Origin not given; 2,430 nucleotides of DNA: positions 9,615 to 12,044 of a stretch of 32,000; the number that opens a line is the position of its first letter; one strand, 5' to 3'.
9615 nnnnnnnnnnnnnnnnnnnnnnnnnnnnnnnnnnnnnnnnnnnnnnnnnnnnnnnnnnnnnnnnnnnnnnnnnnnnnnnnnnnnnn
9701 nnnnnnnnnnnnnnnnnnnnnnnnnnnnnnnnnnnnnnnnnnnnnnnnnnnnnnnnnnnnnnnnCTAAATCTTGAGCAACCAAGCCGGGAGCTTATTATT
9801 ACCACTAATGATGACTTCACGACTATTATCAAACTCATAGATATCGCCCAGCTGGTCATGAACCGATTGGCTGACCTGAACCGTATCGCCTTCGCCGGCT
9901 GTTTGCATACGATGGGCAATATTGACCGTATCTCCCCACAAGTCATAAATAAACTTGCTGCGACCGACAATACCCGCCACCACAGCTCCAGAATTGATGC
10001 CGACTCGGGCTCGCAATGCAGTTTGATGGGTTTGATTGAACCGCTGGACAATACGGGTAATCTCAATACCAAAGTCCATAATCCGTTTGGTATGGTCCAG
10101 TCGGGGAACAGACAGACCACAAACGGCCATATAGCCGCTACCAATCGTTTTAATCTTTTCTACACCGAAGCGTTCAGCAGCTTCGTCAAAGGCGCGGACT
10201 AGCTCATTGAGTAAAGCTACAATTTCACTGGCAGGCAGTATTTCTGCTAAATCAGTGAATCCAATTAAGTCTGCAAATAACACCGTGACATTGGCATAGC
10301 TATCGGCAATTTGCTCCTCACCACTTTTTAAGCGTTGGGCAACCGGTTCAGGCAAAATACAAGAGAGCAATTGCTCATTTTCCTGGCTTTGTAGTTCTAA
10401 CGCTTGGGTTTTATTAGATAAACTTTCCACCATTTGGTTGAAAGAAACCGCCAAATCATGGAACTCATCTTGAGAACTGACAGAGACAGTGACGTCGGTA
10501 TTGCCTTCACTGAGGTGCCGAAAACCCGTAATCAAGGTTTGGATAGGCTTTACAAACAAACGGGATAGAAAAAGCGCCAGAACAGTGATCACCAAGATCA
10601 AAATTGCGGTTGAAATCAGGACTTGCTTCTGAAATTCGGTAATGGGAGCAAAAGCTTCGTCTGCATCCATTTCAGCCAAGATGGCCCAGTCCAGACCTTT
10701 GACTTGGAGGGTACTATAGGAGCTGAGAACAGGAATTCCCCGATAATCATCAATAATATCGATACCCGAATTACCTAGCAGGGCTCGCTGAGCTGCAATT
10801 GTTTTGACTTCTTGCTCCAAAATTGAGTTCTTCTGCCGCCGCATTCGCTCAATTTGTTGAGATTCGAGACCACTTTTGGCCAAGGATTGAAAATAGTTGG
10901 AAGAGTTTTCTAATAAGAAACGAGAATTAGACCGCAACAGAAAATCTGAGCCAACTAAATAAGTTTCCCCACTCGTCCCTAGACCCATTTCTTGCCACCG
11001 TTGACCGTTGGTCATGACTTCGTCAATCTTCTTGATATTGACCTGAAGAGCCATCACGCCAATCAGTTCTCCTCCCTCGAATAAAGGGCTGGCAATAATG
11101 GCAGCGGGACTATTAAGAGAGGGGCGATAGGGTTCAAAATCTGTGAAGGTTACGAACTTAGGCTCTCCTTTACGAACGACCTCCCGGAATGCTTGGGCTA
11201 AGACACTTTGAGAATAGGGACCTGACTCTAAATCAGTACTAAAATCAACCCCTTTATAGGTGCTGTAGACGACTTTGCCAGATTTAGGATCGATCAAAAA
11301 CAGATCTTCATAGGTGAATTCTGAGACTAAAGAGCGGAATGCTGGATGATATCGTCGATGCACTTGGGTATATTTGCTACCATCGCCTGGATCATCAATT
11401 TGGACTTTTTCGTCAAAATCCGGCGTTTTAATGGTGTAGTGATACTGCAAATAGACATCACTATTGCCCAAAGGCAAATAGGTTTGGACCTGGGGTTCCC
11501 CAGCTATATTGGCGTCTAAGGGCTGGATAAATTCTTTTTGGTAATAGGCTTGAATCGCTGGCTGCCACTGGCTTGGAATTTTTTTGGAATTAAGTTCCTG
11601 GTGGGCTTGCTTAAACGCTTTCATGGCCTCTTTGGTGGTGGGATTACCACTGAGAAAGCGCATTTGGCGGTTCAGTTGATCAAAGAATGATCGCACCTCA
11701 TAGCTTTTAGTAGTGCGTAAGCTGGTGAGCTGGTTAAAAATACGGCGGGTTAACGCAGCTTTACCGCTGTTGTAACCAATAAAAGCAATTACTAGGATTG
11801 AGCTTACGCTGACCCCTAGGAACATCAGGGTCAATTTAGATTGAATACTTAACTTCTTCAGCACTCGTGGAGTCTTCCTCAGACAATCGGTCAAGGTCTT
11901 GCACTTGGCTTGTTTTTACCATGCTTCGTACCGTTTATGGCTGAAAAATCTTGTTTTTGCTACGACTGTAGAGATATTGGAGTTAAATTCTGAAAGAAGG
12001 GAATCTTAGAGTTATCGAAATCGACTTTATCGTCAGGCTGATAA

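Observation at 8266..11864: Tandem Cache/HAMP class III cyclase and cyclic-nucleotide-domain MscS channel: a possible self-contained second-messenger-to-ion-flux pair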

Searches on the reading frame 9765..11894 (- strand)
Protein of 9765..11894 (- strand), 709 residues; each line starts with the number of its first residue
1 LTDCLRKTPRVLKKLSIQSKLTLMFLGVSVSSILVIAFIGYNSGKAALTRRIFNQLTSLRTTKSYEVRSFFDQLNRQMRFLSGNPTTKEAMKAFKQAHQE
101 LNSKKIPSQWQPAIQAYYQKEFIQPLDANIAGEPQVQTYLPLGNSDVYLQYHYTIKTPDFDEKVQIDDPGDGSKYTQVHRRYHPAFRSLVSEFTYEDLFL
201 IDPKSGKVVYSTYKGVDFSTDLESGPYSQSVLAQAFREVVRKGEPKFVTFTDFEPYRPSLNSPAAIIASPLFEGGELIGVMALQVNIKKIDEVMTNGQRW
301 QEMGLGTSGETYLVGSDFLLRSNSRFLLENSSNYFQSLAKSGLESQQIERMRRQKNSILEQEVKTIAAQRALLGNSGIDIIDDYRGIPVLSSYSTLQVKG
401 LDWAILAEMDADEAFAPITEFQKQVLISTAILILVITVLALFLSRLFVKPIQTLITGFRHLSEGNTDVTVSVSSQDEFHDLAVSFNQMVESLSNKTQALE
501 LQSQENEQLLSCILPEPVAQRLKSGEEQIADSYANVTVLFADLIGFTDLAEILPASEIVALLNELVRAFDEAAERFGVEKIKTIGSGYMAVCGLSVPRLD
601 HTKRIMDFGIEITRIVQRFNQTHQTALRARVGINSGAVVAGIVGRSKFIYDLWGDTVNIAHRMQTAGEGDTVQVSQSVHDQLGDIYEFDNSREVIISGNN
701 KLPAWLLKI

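Call 3: search_protein_families(library=pfam, proteins=[window:9765-11894:-], max_evalue=0.01)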
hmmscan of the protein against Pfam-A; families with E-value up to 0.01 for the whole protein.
window:9765-11894:- (709 aa): 3 families
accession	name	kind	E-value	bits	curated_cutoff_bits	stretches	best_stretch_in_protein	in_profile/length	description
PF00211.25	Guanylate_cyc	-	1.7e-49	168.3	21.9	1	531-708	4-182/183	Adenylate and Guanylate cyclase catalytic domain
PF00672.30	HAMP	-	6.1e-15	55.7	25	1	442-493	1-52/53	HAMP domain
PF02743.24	dCache_1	-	6.3e-11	42.7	45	1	194-405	67-237/240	Cache domain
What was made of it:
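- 10635..11762 (-): Periplasmic double-Cache sensor domain (residues 35-410) with an added helical insertion. Pfam dCache_1 at 42.7 bits (call 3).
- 10416..10571 (-): HAMP domain (residues 432-483). Pfam HAMP at 55.7 bits (call 3).
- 9768..10415 (-): Transducer helix (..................) plus the cyclase-homology domain. The catalytic hexad reads D532, K572, S576, D641, N648, R652. Pfam Guanylate_cyc at 168.3 bits (call 3).
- On dCache_1 extracytoplasmic sensor: The Pfam score of 42.7 is just below the 45-bit cutoff (call 3).
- Checked: The dCache_1 score is just under the 45-bit cutoff (call 3).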

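Call 4: search_protein_families(library=ncbifam, proteins=[window:9765-11894:-], max_evalue=0.01)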
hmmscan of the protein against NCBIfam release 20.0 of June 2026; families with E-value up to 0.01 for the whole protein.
window:9765-11894:- (709 aa): 28 families (the best 25 are shown)
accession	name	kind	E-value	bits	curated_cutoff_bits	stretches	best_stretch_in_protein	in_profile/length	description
NF038263.1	prot_phos_SiaA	equivalog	2.4e-12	46.2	700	1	398-550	284-432/658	biofilm regulation protein phosphatase SiaA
NF040691.1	MtrAB_MtrB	equivalog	1.3e-11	44.2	450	1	418-508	183-273/507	MtrAB system histidine kinase MtrB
NF033092.0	HK_WalK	equivalog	3.9e-11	42.2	725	1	401-512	155-263/594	cell wall metabolism sensor histidine kinase WalK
NF012163.2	BaeS_SmeS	equivalog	2.6e-10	39.8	500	1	422-497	163-238/457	sensor histidine kinase efflux regulator BaeS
NF058645.1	MCPCtpMPsAe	equivalog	1e-09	37.8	900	1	418-509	200-293/558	methyl-accepting chemotaxis protein CtpM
NF041210.1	his_kin_PieS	equivalog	5.2e-09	35.6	850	1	428-511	172-255/474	two component system sensor histidine kinase PieS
NF007837.0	PRK10549.1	equivalog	6.4e-09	35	603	1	426-497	167-238/466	envelope stress sensor histidine kinase BaeS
NF011874.0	PRK15347.1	equivalog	3.2e-08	32.1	852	1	396-506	269-380/921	two component system sensor kinase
NF045911.1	TCSHisKinNblS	equivalog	6.3e-07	28.1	1000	1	419-498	176-257/621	two-component system sensor histidine kinase NblS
NF047496.1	HK_LIC11548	equivalog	1.2e-06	27.6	750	1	427-499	275-351/589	LIC_11548 family sensor histidine kinase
NF008184.0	PRK10935.1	equivalog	1.3e-06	27.4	553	1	428-508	157-238/565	nitrate/nitrite two-component system sensor histidine kinase NarQ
NF047851.1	MCPCitTducer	equivalog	6.7e-06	25.5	900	1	406-498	176-268/553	methyl-accepting chemotaxis citrate transducer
TIGR01386.1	cztS_silS_copS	subfamily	2.1e-05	23.7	292.55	1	338-499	81-241/457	heavy metal sensor histidine kinase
NF052458.1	PhdiestGepA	equivalog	4.2e-05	21.9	1200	1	269-502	201-424/840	phosphodiesterase GepA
NF007007.0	PRK09470.1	equivalog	5.3e-05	22.3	486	1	430-495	175-241/463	envelope stress sensor histidine kinase CpxA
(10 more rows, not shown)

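Call 23: find_homologous_proteins(query=window:9765-11864:-, max_evalue=1e-20)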
Query window:9765-11864:- (699 aa): 624 proteins with E <= 1e-20 among 8000 candidates; the best 120 are listed.
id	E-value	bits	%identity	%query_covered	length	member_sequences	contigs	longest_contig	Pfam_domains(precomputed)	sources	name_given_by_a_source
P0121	0.0e+0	1533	99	100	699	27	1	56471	PF00672.31,PF02743.25,PF00211.26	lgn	-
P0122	0.0e+0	1357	87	100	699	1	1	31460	PF00672.31,PF02743.25,PF00211.26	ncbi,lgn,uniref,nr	ncbi:adenylate/guanylate cyclase domain-containing protein [Acaryochloris sp. IP29b_bin.137]|uniref:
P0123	0.0e+0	1355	86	100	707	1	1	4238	PF00672.31,PF02743.25,PF00211.26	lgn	-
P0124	0.0e+0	1341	86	100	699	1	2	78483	PF00672.31,PF02743.25,PF00211.26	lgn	-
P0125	0.0e+0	1325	85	100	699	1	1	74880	PF00672.31,PF02743.25,PF00211.26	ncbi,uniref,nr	ncbi:adenylate/guanylate cyclase domain-containing protein [Acaryochloris sp. IP29b_bin.148]|uniref:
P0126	0.0e+0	1321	85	98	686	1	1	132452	PF00672.31,PF02743.25,PF00211.26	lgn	-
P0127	0.0e+0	1313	84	100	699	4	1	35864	PF00672.31,PF02743.25,PF00211.26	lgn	-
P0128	0.0e+0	1282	82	100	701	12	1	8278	PF00672.31,PF02743.25,PF00211.26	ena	-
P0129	0.0e+0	1274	82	100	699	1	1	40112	PF00672.31,PF02743.25,PF00211.26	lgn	-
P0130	0.0e+0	1070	68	100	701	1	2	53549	PF00672.31,PF02743.25,PF00211.26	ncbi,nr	ncbi:MAG: HAMP domain-containing protein [Acaryochloridaceae cyanobacterium SU_2_1]|nr:HAMP domain-c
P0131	1.0e-272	924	60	100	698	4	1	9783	PF00672.31,PF00211.26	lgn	-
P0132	1.3e-271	921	60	100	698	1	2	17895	PF00672.31,PF02743.25,PF00211.26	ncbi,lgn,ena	-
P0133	1.5e-267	907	59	100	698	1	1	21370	PF00672.31,PF02743.25,PF00211.26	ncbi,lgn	-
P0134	1.1e-265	901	59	100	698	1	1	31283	PF00672.31,PF00211.26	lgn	-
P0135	1.9e-262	890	57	100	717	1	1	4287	PF00672.31,PF02743.25,PF00211.26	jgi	-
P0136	1.8e-259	881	56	100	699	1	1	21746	PF00672.31,PF02743.25,PF00211.26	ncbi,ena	-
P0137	4.1e-255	866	56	100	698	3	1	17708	PF00672.31,PF02743.25,PF00211.26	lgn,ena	-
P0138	6.2e-255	866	56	100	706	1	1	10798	PF00672.31,PF02743.25,PF00211.26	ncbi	ncbi:MAG: adenylate/guanylate cyclase domain-containing protein [Thermosynechococcaceae cyanobacteri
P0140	2.3e-245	834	54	100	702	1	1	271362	PF00672.31,PF02743.25,PF00211.26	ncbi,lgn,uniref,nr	ncbi:adenylate/guanylate cyclase domain-containing protein [Lyngbya confervoides]|uniref:HAMP domain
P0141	2.6e-243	827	54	100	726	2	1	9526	PF00672.31,PF02743.25,PF00211.26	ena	-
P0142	1.7e-236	805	53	100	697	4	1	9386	PF00672.31,PF02743.25,PF00211.26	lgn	-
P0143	5.9e-232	790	70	72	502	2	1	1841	PF00672.31,PF02743.25,PF00211.26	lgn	-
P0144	1.8e-231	788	52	98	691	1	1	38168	PF00672.31,PF02743.25,PF00211.26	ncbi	ncbi:MAG: adenylate/guanylate cyclase domain-containing protein [Pleurocapsa sp.]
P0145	1.6e-230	785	50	99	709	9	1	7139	PF00672.31,PF02743.25,PF00211.26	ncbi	-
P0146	2.7e-229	781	51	100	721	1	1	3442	PF00672.31,PF02743.25,PF00211.26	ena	-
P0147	2.7e-229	781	50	100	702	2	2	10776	PF00672.31,PF02743.25,PF00211.26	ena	-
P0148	2.3e-227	775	50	99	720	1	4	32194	PF00672.31,PF02743.25,PF00211.26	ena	-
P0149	6.3e-227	773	50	99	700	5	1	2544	PF00672.31,PF02743.25,PF00211.26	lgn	-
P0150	8.2e-226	769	50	99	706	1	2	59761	PF00672.31,PF02743.25,PF00211.26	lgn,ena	-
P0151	2.1e-224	765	50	98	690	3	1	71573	PF00672.31,PF02743.25,PF00211.26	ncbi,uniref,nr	ncbi:putative Cyclase [Hyella patelloides LEGE 07179]|uniref:Putative Cyclase n=2 Tax=Hyella TaxID=9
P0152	1.3e-223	762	48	100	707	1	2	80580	PF00672.31,PF02743.25,PF00211.26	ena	-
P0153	1.4e-223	762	50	98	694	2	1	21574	PF00672.31,PF02743.25,PF00211.26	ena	-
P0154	4.9e-223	760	49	100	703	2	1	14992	PF00672.31,PF02743.25,PF00211.26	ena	-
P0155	2.4e-222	758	50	98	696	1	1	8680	PF00672.31,PF02743.25,PF00211.26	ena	-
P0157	4.8e-221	754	49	100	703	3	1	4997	PF00672.31,PF02743.25,PF00211.26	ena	-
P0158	5.1e-221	754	49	100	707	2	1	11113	PF00672.31,PF02743.25,PF00211.26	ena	-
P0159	6.1e-220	750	49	98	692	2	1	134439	PF00672.31,PF02743.25,PF00211.26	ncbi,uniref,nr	ncbi:HAMP domain-containing protein [Waterburya agarophytonicola K14]|uniref:HAMP domain-containing 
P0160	9.7e-219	746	50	100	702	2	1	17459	PF00672.31,PF02743.25,PF00211.26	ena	-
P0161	3.1e-218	744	49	100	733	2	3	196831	PF00672.31,PF02743.25,PF00211.26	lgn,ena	-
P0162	3.1e-217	741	49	99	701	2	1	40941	PF00672.31,PF02743.25,PF00211.26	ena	-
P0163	2.9e-216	738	49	98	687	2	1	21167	PF00672.31,PF02743.25,PF00211.26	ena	-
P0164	5.4e-216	737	49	99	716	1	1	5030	PF00672.31,PF02743.25,PF00211.26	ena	-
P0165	1.2e-215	736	49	100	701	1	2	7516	PF00672.31,PF02743.25,PF00211.26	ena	-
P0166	1.0e-214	733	50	98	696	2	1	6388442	PF00672.31,PF02743.25,PF00211.26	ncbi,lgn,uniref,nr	ncbi:adenylate/guanylate cyclase domain-containing protein [Pleurocapsa sp. PCC 7319]|uniref:adenyla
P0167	2.3e-212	725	47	99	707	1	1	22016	PF00672.31,PF02743.25,PF00211.26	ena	-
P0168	1.0e-211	723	48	100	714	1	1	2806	PF00672.31,PF02743.25,PF00211.26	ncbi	-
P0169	1.1e-211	723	48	100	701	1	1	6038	PF00672.31,PF02743.25,PF00211.26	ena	-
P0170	1.8e-211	722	47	100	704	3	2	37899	PF00672.31,PF02743.25,PF00211.26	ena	-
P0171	1.8e-211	722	49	100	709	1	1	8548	PF00672.31,PF02743.25,PF00211.26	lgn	-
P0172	2.3e-211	722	48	100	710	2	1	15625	PF00672.31,PF02743.25,PF00211.26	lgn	-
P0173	3.4e-211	721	48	100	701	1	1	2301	PF00672.31,PF02743.25,PF00211.26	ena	-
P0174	3.7e-211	721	48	100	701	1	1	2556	PF00672.31,PF02743.25,PF00211.26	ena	-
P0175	3.7e-211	721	48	100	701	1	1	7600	PF00672.31,PF02743.25,PF00211.26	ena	-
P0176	7.0e-211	720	48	100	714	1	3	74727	PF00672.31,PF02743.25,PF00211.26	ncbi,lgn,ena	ncbi:MAG: adenylate/guanylate cyclase domain-containing protein [Nodosilinea sp.]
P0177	7.6e-211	720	49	99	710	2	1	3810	PF00672.31,PF02743.25,PF00211.26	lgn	-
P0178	1.0e-210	720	48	100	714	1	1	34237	PF00672.31,PF02743.25,PF00211.26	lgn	-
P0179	1.1e-210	719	48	100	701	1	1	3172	PF00672.31,PF02743.25,PF00211.26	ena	-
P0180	1.3e-210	719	48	100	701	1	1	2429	PF00672.31,PF02743.25,PF00211.26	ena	-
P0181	1.4e-210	719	48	99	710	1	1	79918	PF00672.31,PF02743.25,PF00211.26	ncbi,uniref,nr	ncbi:adenylate cyclase [Pseudanabaena sp. lw0831]|uniref:adenylate/guanylate cyclase domain-containi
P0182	1.7e-210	719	48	100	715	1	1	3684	PF00672.31,PF02743.25,PF00211.26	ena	-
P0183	1.9e-210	719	48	100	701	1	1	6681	PF00672.31,PF02743.25,PF00211.26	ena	-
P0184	2.1e-210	718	48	100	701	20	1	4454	PF00672.31,PF02743.25,PF00211.26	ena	-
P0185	2.2e-210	718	49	100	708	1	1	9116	PF00672.31,PF02743.25,PF00211.26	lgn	-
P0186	2.3e-210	718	48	100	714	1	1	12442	PF00672.31,PF02743.25,PF00211.26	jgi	jgi:class 3 adenylate cyclase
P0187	3.0e-210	718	48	100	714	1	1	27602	PF00672.31,PF02743.25,PF00211.26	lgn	-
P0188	3.9e-210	718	48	100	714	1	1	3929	PF00672.31,PF02743.25,PF00211.26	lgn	-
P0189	7.1e-210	717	48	100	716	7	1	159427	PF00672.31,PF02743.25,PF00211.26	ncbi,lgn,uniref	ncbi:adenylate/guanylate cyclase domain-containing protein [Tumidithrix helvetica PCC 7403]|uniref:a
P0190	1.1e-209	716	49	100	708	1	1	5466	PF00672.31,PF02743.25,PF00211.26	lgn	-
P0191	1.2e-209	716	47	100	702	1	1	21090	PF00672.31,PF02743.25,PF00211.26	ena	-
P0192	1.2e-209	716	48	100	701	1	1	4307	PF00672.31,PF02743.25,PF00211.26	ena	-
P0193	1.2e-209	716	48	100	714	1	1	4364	PF00672.31,PF02743.25,PF00211.26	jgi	jgi:class 3 adenylate cyclase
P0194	1.6e-209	716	47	100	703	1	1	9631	PF00672.31,PF02743.25,PF00211.26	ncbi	ncbi:MAG: adenylate/guanylate cyclase domain-containing protein [Gammaproteobacteria bacterium]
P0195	1.8e-209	715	47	100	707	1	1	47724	PF00672.31,PF02743.25,PF00211.26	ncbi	-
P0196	2.5e-209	715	48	99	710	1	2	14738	PF00672.31,PF02743.25,PF00211.26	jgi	jgi:class 3 adenylate cyclase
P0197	2.7e-209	715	48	99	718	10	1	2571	PF00672.31,PF02743.25,PF00211.26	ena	-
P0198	2.8e-209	715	48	100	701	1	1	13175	PF00672.31,PF02743.25,PF00211.26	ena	-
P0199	3.2e-209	715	48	99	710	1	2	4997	PF00672.31,PF02743.25,PF00211.26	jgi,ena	-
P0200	3.2e-209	715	48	100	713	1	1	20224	PF00672.31,PF02743.25,PF00211.26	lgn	-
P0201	3.8e-209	714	48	100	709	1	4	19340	PF00672.31,PF02743.25,PF00211.26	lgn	-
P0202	4.2e-209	714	48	99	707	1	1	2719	PF00672.31,PF02743.25,PF00211.26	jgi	jgi:class 3 adenylate cyclase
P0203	4.2e-209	714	47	100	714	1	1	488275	PF00672.31,PF02743.25,PF00211.26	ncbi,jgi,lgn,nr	ncbi:MAG: HAMP domain-containing protein [Scytolyngbya sp. HA4215-MV1]|jgi:class 3 adenylate cyclase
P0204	4.6e-209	714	47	99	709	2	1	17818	PF00672.31,PF02743.25,PF00211.26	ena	-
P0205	4.7e-209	714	48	99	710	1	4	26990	PF00672.31,PF02743.25,PF00211.26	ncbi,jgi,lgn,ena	jgi:class 3 adenylate cyclase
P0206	7.8e-209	713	48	100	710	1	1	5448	PF00672.31,PF02743.25,PF00211.26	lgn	-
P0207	8.1e-209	713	48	100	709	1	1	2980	PF00672.31,PF02743.25,PF00211.26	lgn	-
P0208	9.4e-209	713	48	100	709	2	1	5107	PF00672.31,PF02743.25,PF00211.26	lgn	-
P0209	1.0e-208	713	48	99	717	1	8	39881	PF00672.31,PF02743.25,PF00211.26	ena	-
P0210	1.2e-208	713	48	100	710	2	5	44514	PF00672.31,PF02743.25,PF00211.26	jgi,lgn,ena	jgi:class 3 adenylate cyclase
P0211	1.3e-208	713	47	100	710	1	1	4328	PF00672.31,PF02743.25,PF00211.26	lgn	-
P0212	1.3e-208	713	48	99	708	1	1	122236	PF00672.31,PF02743.25,PF00211.26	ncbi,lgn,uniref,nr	ncbi:MAG: adenylate/guanylate cyclase domain-containing protein [Pseudanabaena frigida]|uniref:Adeny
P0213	1.4e-208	713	47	100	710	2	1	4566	PF00672.31,PF02743.25,PF00211.26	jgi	jgi:class 3 adenylate cyclase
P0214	1.5e-208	712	48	99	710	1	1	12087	PF00672.31,PF02743.25,PF00211.26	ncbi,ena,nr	ncbi:MAG: adenylate/guanylate cyclase domain-containing protein [Pseudanabaena sp. M110S1SP2A07QC]|n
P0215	1.5e-208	712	48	99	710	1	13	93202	PF00672.31,PF02743.25,PF00211.26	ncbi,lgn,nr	ncbi:MAG: adenylate/guanylate cyclase domain-containing protein [Pseudanabaena sp. M135S2SP2A07QC]|n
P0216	1.7e-208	712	48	100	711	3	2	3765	PF00672.31,PF02743.25,PF00211.26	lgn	-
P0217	1.7e-208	712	48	99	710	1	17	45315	PF00672.31,PF02743.25,PF00211.26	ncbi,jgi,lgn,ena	jgi:class 3 adenylate cyclase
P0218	1.9e-208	712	48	100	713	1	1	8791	PF00672.31,PF02743.25,PF00211.26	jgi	jgi:class 3 adenylate cyclase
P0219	2.0e-208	712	48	99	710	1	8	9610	PF00672.31,PF02743.25,PF00211.26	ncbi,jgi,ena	jgi:class 3 adenylate cyclase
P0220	2.1e-208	712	48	100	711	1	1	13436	PF00672.31,PF02743.25,PF00211.26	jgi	jgi:class 3 adenylate cyclase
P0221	2.2e-208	712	48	100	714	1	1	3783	PF00672.31,PF02743.25,PF00211.26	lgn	-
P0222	2.3e-208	712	48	99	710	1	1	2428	PF00672.31,PF02743.25,PF00211.26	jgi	-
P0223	2.6e-208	712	48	100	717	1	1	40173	PF00672.31,PF02743.25,PF00211.26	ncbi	ncbi:MAG TPA: adenylate/guanylate cyclase domain-containing protein [Crinalium sp.]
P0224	3.2e-208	711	48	99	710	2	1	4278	PF00672.31,PF02743.25,PF00211.26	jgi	jgi:class 3 adenylate cyclase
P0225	3.6e-208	711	48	99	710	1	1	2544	PF00672.31,PF02743.25,PF00211.26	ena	-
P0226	3.8e-208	711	48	99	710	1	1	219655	PF00672.31,PF02743.25,PF00211.26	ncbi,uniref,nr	ncbi:adenylate/guanylate cyclase domain-containing protein [Pseudanabaena sp. UWO311]|uniref:adenyla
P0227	4.2e-208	711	48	99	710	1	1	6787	PF00672.31,PF02743.25,PF00211.26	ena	-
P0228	4.2e-208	711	48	99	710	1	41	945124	PF00672.31,PF02743.25,PF00211.26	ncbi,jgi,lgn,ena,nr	ncbi:MAG: adenylate/guanylate cyclase domain-containing protein [Pseudanabaena sp. Salubria-1]|jgi:c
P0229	4.4e-208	711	48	99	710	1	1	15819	PF00672.31,PF02743.25,PF00211.26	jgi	jgi:class 3 adenylate cyclase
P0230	4.4e-208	711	48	99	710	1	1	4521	PF00672.31,PF02743.25,PF00211.26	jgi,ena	jgi:class 3 adenylate cyclase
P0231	4.9e-208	711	48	99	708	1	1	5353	PF00672.31,PF02743.25,PF00211.26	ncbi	-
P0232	6.8e-208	710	48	99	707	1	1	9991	PF00672.31,PF02743.25,PF00211.26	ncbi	ncbi:MAG: adenylate/guanylate cyclase domain-containing protein, partial [Pseudanabaena sp.]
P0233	7.0e-208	710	48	99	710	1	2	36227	PF00672.31,PF02743.25,PF00211.26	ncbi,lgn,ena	-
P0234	7.1e-208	710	48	99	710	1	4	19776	PF00672.31,PF02743.25,PF00211.26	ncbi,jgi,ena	ncbi:MAG: adenylate/guanylate cyclase domain-containing protein [Pseudanabaena sp.]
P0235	8.0e-208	710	48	99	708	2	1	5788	PF00672.31,PF02743.25,PF00211.26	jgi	jgi:class 3 adenylate cyclase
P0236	8.8e-208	710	47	100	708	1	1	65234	PF00672.31,PF02743.25,PF00211.26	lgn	-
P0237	8.9e-208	710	48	99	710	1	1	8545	PF00672.31,PF02743.25,PF00211.26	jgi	jgi:class 3 adenylate cyclase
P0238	9.0e-208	710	48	99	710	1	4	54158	PF00672.31,PF02743.25,PF00211.26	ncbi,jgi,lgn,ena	jgi:class 3 adenylate cyclase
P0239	9.0e-208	710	48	99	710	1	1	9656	PF00672.31,PF02743.25,PF00211.26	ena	-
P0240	9.2e-208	710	47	100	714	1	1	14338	PF00672.31,PF02743.25,PF00211.26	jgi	jgi:class 3 adenylate cyclase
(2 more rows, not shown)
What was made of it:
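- Checked: Most orthologues carry PF02743 (call 23).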

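Call 31: find_related_loci(query=A2, collection=metagenome_contigs, flank=4000)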
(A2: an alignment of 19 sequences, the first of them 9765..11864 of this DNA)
Query A2 (699 aa) in metagenome_contigs; peptide patterns used: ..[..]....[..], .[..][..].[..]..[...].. (x = any residue, [..] = any of these).
600 stretches matched a pattern (row limit reached: there are more); 598 encode a relative of the query (tblastn E <= 1e-3); the best 80 are kept; 80 distinct loci.
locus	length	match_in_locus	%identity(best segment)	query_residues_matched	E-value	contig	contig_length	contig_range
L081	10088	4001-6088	81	1-694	0e+0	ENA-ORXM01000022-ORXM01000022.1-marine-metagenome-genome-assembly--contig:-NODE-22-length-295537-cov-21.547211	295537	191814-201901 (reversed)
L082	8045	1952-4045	47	4-698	0e+0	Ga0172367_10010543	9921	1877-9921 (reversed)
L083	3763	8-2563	39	4-699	0e+0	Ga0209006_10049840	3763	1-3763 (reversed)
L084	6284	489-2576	38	5-699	3e-177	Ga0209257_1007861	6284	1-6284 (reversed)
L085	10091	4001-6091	37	4-699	8e-174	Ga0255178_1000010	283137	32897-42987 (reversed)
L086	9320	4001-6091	39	4-699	8e-173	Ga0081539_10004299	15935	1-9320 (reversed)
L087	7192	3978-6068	37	4-699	7e-170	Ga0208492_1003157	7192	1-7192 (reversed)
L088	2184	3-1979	39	42-699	0e+0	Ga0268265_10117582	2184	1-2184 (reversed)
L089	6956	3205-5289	36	3-699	2e-163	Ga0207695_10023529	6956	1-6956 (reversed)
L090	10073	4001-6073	40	2-690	6e-157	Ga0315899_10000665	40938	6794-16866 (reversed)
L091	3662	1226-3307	37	6-697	6e-163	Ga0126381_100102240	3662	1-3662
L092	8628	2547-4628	38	6-698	7e-156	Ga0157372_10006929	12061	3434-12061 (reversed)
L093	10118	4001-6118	37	2-698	1e-148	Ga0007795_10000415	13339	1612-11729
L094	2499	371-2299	37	58-697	1e-154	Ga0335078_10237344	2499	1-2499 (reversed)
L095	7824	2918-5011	36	1-697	2e-144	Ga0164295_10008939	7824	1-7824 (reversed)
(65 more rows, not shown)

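Call 41: find_encoding_contigs(protein=P0151, flank=6000, max_places=2)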
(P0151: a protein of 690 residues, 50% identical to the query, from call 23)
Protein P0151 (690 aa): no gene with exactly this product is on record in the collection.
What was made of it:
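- Tried and rejected: Looking up the context of P0151 failed because the protein is not on record (call 41).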

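Call 85: search_protein_families(library=padloc, proteins=[window:9765-11864:-], max_evalue=0.01)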
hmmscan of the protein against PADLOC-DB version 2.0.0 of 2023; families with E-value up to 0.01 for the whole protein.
window:9765-11864:- (699 aa): 5 families
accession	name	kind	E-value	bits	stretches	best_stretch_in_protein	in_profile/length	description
PDLC00734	PycC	-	7.3e-11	39.8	1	473-673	133-345/374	Pycsar cyclase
PDLC02369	PycC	-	1.9e-05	22.4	1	520-673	41-192/248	-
PDLC02367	PycC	-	0.00041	17.8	1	528-683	46-203/226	-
PDLC02366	PycC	-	0.0016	15.5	0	592-674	119-203/486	-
PDLC00766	PycC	-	0.002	15.6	0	606-682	129-205/232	Pycsar cyclase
